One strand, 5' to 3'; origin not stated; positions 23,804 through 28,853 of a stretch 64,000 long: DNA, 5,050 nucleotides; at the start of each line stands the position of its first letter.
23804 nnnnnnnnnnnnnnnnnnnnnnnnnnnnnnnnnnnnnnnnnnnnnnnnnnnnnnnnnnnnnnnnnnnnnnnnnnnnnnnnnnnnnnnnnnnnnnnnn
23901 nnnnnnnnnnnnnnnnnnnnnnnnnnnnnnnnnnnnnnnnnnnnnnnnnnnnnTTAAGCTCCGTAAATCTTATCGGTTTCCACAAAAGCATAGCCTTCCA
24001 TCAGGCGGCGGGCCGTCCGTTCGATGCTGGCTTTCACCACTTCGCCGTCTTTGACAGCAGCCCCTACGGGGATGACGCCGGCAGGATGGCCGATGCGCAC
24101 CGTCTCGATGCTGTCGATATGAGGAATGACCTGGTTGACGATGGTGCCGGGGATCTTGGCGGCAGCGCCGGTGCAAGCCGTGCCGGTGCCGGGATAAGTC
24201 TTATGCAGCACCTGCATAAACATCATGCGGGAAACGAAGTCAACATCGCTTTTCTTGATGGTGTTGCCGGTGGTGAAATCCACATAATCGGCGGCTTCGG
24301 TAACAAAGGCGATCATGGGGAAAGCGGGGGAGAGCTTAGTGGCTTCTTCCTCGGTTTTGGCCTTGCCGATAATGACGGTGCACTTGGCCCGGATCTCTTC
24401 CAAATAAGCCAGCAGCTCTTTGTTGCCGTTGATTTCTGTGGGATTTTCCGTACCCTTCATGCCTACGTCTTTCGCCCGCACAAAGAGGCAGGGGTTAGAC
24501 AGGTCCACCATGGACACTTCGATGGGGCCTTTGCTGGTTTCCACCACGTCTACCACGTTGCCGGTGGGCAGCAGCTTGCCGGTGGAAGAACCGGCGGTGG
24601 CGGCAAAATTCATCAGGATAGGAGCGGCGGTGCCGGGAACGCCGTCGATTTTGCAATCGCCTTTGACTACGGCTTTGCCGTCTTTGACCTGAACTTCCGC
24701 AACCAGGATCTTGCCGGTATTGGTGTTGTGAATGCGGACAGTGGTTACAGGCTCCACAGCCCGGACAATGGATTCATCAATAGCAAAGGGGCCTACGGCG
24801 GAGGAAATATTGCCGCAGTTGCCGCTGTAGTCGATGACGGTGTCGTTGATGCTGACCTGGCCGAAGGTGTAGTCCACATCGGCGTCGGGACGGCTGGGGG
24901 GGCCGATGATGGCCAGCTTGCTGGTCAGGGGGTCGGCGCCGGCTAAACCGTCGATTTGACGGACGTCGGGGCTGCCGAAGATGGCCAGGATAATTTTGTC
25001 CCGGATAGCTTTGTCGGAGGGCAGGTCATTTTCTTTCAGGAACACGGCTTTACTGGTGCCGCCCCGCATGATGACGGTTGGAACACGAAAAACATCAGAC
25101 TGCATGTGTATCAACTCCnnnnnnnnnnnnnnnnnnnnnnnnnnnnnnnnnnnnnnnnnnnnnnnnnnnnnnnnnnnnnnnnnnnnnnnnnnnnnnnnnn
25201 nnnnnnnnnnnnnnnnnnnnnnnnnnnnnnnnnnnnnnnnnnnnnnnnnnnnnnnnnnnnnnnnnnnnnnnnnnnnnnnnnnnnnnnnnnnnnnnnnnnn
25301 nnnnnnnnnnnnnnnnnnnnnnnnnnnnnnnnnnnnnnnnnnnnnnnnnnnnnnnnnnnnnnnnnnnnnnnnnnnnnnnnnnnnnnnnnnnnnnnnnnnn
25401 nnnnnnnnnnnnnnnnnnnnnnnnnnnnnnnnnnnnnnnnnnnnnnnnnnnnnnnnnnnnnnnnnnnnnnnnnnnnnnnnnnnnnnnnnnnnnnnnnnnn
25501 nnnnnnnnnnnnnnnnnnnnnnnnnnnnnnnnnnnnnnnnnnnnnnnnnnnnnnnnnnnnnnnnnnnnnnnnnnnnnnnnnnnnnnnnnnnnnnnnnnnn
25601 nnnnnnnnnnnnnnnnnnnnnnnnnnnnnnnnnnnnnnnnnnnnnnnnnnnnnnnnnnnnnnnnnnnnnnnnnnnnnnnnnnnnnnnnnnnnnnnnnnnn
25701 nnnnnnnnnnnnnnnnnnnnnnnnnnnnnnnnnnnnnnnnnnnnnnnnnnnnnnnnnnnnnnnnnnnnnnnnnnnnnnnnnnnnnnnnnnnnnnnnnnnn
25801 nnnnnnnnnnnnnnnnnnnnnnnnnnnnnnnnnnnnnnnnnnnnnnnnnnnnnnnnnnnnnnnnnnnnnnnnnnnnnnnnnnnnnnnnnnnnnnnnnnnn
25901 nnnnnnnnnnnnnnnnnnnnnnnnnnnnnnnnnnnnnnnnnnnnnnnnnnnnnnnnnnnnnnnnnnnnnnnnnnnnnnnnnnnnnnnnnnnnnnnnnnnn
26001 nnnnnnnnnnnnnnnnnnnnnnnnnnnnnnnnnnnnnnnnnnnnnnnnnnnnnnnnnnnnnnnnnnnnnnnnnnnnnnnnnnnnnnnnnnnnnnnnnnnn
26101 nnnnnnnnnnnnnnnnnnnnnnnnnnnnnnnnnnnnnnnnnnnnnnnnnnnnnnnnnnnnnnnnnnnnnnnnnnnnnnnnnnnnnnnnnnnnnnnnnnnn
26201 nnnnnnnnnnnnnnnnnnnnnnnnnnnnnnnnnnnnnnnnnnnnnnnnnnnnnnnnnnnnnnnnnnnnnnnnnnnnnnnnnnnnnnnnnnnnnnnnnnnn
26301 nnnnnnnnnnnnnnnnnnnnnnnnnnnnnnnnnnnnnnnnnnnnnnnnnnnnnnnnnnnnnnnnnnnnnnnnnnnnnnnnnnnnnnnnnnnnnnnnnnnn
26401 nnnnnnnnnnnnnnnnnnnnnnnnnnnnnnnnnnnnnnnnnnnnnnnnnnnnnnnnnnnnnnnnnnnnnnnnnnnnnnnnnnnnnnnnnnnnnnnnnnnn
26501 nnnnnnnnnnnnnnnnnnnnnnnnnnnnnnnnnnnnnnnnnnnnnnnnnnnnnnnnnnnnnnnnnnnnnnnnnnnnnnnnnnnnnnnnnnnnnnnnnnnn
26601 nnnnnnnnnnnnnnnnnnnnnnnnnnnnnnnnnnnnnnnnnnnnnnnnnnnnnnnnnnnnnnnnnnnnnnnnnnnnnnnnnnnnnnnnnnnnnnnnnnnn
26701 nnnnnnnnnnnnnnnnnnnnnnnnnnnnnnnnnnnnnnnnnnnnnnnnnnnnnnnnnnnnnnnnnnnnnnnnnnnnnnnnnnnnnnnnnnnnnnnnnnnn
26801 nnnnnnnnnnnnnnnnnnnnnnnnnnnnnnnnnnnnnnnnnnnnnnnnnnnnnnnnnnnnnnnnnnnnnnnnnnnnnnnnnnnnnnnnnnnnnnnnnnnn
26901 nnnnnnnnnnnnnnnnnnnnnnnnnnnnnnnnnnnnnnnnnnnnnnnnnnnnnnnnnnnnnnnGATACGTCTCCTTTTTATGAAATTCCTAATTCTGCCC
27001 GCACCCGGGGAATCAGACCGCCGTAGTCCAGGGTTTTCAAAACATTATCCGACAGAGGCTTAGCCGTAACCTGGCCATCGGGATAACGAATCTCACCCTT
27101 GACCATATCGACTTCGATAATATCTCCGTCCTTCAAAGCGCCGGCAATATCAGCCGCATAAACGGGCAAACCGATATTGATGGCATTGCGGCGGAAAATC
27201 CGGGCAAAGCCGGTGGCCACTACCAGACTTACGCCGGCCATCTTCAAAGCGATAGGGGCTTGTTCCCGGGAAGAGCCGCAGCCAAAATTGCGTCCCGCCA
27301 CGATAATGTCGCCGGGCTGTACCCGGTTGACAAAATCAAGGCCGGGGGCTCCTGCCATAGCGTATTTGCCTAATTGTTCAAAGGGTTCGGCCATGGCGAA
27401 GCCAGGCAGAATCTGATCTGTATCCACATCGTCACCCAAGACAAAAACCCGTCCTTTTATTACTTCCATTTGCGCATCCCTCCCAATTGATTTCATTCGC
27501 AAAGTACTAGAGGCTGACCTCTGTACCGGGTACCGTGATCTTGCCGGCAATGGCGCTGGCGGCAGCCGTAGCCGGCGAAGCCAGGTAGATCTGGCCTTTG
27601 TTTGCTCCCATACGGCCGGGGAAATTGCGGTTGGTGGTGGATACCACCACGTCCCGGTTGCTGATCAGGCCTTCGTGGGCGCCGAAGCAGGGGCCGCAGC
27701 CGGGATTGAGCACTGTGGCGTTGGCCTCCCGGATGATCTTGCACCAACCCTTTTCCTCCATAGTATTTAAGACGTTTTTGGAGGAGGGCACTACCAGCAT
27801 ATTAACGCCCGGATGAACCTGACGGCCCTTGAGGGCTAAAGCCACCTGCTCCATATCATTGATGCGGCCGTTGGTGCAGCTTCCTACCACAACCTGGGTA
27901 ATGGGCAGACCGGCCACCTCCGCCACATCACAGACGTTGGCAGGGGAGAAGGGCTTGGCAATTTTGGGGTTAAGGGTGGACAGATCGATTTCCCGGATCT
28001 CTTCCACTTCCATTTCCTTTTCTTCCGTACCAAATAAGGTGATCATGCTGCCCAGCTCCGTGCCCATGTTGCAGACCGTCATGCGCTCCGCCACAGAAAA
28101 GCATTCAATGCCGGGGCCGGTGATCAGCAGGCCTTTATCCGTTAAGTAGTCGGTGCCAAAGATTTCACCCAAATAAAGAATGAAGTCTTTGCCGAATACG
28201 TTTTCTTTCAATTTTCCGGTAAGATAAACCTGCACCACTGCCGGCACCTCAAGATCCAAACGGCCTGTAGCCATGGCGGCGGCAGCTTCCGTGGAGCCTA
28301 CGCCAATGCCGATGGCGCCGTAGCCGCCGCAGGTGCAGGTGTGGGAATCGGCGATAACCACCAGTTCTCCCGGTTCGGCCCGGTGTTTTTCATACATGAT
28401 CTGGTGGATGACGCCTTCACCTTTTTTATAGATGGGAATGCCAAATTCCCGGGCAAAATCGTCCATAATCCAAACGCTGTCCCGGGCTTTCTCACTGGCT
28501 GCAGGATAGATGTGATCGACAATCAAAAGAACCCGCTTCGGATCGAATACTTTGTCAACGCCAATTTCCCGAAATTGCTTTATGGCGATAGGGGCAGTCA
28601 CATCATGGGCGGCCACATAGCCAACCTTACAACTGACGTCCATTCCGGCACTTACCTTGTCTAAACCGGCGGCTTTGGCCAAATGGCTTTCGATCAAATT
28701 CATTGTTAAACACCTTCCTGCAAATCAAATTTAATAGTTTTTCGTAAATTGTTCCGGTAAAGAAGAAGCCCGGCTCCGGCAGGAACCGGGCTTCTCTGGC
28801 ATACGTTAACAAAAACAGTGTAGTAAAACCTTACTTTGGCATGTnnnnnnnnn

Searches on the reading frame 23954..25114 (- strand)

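Call 8: search_protein_families(library=pfam, proteins=[window:23954-25114:-])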
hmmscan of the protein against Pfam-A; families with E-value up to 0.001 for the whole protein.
window:23954-25114:- (386 aa): 2 families
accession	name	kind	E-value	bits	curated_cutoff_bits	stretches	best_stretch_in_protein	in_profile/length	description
PF04303.18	PrpF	-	1.2e-124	416.5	27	1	10-378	3-370/371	PrpF protein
PF05544.16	Pro_racemase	-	8.2e-06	25.6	27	0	67-148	56-129/325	Proline racemase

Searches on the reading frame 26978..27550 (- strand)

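Call 8: search_protein_families(library=pfam, proteins=[window:26978-27550:-])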
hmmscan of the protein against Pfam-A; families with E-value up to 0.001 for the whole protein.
window:26978-27550:- (190 aa): 1 family
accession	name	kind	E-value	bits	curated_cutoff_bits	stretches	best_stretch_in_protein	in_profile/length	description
PF00694.25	Aconitase_C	-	4.5e-17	63.1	22.8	1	77-128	71-123/131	Aconitase C-terminal domain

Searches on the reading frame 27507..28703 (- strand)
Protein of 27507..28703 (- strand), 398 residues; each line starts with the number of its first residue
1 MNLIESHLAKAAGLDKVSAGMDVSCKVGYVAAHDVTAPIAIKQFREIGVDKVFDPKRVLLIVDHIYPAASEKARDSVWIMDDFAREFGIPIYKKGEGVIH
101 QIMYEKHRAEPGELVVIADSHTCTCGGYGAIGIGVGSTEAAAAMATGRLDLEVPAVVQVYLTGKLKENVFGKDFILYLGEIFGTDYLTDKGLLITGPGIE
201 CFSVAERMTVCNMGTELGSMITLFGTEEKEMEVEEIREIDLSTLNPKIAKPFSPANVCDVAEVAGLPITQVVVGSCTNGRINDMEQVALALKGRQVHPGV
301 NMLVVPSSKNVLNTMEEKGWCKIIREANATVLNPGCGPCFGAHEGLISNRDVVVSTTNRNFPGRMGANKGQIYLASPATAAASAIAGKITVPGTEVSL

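Call 8: search_protein_families(library=pfam, proteins=[window:27507-28703:-])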
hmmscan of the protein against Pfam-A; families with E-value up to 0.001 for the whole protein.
window:27507-28703:- (398 aa): 1 family
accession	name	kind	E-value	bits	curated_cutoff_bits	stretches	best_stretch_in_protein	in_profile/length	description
PF00330.25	Aconitase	-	1.2e-88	298.6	28.7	2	19-230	13-240/463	Aconitase family (aconitate hydratase)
